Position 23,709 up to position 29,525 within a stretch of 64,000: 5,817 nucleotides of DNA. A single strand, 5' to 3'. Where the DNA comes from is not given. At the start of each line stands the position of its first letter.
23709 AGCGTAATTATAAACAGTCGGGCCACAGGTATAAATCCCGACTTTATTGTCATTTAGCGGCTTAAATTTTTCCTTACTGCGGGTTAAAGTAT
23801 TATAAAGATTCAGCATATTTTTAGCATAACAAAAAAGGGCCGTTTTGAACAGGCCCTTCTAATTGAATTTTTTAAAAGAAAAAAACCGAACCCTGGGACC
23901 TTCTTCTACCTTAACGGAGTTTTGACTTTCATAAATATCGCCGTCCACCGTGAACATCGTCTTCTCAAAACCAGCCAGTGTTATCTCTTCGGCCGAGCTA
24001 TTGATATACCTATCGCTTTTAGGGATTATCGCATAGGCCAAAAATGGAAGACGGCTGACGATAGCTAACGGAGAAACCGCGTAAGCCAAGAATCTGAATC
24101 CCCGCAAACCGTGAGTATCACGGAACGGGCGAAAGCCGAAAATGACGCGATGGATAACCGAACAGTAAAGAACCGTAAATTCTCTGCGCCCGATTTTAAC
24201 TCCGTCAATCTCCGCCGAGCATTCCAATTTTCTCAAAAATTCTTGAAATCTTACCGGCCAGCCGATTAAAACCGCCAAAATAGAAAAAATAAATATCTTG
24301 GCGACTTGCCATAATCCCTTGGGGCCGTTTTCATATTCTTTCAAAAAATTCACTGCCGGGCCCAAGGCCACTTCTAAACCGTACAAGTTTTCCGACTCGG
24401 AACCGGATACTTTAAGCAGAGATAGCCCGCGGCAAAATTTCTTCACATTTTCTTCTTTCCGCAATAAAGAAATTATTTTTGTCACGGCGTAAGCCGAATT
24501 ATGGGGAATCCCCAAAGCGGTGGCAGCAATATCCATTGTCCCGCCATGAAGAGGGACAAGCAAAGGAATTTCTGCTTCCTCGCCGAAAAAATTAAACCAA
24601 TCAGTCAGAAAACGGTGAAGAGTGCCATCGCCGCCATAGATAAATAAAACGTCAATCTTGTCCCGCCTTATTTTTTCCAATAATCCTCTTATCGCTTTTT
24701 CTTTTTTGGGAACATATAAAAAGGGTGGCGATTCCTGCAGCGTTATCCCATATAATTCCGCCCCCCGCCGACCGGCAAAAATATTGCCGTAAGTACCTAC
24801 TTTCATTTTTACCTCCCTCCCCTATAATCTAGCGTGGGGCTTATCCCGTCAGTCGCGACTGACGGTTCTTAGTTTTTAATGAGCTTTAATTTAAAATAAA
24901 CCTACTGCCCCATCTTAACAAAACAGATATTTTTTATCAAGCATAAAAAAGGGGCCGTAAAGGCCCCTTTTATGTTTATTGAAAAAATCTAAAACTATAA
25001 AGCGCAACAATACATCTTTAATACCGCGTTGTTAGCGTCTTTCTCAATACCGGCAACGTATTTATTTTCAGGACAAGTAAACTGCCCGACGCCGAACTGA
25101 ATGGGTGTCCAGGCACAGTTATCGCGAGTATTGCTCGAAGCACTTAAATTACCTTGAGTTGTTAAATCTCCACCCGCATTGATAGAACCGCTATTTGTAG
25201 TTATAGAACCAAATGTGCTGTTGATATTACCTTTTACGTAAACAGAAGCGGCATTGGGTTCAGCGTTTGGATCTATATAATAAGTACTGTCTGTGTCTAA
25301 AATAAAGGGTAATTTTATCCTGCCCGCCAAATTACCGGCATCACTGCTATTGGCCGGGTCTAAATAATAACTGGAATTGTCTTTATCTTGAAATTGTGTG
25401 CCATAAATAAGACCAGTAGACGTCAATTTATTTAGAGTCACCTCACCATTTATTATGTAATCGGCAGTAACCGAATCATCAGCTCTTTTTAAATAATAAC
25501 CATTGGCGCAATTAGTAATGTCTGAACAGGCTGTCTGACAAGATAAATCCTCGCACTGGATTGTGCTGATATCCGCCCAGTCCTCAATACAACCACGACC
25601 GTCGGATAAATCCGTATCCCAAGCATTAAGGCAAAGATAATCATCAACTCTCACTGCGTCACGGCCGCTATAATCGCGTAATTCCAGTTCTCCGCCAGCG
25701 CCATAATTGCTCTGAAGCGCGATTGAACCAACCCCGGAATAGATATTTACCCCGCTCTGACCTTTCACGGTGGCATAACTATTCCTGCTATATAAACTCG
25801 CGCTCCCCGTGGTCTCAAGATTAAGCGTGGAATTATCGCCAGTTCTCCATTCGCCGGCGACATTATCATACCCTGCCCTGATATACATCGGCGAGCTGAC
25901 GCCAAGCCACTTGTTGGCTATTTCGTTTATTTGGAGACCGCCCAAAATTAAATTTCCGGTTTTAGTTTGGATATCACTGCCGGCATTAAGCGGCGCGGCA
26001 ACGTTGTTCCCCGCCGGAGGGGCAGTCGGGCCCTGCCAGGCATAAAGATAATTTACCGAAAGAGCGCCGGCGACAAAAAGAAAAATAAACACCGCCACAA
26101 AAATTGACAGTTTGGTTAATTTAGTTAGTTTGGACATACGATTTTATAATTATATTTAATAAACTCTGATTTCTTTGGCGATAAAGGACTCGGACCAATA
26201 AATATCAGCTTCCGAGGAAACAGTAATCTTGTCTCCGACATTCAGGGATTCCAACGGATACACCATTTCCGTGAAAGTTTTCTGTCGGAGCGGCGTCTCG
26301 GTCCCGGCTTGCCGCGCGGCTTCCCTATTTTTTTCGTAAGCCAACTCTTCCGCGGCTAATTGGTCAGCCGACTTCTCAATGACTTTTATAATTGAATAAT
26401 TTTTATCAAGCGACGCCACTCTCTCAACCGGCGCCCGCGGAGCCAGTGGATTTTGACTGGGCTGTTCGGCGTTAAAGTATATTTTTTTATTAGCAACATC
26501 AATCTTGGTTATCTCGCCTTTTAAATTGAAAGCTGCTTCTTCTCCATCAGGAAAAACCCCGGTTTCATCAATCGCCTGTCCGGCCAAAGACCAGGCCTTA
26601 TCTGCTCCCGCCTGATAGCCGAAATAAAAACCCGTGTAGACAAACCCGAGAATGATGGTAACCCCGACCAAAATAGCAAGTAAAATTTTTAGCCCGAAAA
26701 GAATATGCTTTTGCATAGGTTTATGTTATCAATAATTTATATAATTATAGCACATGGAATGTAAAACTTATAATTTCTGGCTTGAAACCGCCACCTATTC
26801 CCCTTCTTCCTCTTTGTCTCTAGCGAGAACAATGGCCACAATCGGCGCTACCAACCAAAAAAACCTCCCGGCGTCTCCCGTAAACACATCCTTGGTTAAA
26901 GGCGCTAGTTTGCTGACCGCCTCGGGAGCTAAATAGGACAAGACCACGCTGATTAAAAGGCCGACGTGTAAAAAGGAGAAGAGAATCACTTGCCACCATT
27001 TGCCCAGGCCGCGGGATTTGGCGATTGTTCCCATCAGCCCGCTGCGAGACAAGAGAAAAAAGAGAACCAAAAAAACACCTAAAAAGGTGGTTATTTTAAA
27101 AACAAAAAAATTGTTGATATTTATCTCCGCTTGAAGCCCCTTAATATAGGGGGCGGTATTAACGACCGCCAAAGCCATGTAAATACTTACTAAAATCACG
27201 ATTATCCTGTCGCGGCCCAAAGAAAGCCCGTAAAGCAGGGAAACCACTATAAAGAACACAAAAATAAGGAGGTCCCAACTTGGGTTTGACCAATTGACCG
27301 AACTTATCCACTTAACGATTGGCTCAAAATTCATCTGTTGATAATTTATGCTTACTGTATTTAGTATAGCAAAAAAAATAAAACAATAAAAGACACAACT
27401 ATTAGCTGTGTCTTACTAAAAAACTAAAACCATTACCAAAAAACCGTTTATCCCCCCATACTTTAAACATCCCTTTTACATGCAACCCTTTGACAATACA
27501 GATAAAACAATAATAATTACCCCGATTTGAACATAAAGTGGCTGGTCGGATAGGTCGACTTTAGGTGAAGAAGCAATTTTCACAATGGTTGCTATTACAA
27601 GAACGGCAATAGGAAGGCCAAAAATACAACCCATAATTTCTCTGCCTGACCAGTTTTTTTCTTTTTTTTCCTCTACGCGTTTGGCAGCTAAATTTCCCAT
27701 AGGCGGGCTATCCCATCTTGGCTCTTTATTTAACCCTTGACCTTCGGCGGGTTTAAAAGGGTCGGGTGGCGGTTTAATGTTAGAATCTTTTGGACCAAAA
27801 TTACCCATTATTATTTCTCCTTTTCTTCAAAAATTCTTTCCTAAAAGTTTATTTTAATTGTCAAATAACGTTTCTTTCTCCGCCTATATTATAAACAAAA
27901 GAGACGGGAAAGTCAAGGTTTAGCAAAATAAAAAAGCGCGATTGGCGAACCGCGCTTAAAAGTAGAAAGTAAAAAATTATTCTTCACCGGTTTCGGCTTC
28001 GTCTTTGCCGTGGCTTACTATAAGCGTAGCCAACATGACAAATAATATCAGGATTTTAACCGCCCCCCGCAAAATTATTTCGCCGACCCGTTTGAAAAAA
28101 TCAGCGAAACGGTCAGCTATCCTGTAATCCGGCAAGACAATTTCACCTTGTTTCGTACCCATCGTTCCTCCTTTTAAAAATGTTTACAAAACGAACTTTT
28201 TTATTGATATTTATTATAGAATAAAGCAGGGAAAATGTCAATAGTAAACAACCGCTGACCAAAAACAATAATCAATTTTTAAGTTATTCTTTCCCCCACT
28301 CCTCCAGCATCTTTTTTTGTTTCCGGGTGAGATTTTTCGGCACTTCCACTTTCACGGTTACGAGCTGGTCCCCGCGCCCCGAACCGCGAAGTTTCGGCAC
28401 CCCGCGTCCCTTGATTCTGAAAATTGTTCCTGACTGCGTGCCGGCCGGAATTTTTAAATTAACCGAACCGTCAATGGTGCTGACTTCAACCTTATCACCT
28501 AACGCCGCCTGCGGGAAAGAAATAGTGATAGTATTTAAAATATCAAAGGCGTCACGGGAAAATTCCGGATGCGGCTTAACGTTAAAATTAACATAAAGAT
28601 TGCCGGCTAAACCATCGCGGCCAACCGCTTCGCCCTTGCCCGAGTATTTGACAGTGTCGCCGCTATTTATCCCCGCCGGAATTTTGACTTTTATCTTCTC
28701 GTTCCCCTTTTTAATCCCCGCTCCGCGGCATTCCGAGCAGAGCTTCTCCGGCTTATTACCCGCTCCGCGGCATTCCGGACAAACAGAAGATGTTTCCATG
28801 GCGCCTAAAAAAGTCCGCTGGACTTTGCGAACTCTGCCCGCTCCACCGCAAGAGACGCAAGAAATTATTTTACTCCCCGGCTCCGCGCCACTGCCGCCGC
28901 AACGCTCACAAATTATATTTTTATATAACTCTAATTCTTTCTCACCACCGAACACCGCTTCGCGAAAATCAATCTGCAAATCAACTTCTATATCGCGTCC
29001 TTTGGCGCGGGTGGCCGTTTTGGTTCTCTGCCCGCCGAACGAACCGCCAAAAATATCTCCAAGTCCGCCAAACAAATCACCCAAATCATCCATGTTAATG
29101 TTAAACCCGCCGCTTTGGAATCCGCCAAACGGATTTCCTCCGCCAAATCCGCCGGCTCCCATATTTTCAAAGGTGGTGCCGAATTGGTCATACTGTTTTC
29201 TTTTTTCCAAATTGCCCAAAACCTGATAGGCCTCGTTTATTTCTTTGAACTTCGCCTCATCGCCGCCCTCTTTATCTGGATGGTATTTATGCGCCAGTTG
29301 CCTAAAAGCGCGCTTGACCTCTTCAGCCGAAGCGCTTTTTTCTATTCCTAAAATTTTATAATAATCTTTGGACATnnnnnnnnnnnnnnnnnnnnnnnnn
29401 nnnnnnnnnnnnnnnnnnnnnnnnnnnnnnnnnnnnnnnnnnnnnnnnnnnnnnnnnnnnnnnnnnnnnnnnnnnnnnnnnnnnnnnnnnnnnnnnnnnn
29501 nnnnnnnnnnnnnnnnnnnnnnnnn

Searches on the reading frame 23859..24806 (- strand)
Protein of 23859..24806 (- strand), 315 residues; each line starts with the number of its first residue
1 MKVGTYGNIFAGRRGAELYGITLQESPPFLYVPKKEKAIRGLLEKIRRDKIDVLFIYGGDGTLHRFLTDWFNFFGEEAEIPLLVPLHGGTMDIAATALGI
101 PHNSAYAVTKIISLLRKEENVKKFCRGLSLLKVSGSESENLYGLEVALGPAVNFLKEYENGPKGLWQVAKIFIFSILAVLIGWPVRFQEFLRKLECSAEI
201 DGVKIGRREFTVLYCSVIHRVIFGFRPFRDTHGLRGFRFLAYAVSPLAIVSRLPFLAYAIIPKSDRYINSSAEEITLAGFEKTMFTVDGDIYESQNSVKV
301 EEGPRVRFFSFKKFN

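Call 16: search_protein_families(library=pfam, proteins=[window:23859-24806:-], max_evalue=0.01)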
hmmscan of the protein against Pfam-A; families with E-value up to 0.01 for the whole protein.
window:23859-24806:- (315 aa): 1 family
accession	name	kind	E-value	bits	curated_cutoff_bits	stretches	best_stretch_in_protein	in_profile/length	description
PF00781.29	DAGK_cat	-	6e-07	29.5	23.6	1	33-113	38-114/125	Diacylglycerol kinase catalytic domain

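Call 64: find_encoding_contigs(protein=window:23859-24806:-, flank=2500, max_places=10)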
Protein window:23859-24806:- (315 aa): 4 contigs read that carry it; 3 places shown.
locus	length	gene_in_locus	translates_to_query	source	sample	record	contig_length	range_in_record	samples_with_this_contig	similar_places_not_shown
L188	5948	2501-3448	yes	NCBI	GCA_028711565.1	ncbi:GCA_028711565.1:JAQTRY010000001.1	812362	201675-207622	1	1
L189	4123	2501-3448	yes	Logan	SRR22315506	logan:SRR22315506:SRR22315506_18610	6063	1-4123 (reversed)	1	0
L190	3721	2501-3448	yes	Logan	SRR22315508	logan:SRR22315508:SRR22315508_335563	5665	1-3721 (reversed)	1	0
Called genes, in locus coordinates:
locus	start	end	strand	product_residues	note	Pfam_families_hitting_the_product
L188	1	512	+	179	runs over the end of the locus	-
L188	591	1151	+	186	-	-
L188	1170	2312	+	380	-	-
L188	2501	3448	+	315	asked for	PF00781:DAGK_cat (weak)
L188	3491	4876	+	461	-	PF01406:tRNA-synt_1e, PF09334:tRNA-synt_1g, PF23493:CysS_C (weak)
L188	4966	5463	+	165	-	-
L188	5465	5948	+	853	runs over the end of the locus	PF26449:DUF8128, PF01935:DUF87 (weak), PF02534:T4SS-DNA_transf (faint), PF10412:TrwB_AAD_bind (faint), PF12696:TraG-D_C (weak)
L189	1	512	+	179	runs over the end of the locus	-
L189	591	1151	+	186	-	-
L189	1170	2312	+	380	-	-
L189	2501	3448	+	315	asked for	PF00781:DAGK_cat (weak)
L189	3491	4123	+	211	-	?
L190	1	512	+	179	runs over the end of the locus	-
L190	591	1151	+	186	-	-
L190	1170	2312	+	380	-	-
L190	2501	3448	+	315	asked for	PF00781:DAGK_cat (weak)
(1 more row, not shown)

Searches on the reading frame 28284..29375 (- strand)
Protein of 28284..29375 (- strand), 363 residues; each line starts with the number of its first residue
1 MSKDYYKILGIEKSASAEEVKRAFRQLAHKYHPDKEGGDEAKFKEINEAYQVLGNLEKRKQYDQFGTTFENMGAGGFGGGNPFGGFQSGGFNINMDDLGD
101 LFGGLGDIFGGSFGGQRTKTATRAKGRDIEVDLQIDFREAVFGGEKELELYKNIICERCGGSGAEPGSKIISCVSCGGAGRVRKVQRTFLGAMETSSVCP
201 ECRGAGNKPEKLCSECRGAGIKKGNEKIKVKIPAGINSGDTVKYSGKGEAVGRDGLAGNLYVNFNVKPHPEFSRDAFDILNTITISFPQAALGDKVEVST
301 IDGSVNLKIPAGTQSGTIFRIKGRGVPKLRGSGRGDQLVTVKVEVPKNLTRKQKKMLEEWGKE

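Call 66: search_protein_families(library=pfam, proteins=[window:28284-29375:-], max_evalue=0.001)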
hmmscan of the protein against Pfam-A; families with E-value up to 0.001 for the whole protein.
window:28284-29375:- (363 aa): 3 families
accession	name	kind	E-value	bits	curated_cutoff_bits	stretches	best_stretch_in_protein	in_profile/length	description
PF01556.23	DnaJ_C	-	4.8e-48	163.5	26.6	1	129-346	1-152/152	DnaJ C terminal domain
PF00226.36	DnaJ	-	1.9e-23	82.8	27.8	1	4-63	1-63/63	DnaJ domain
PF00684.25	DnaJ_CXXCXGXG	-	5.1e-14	52.7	32.7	1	156-220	1-65/65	DnaJ central domain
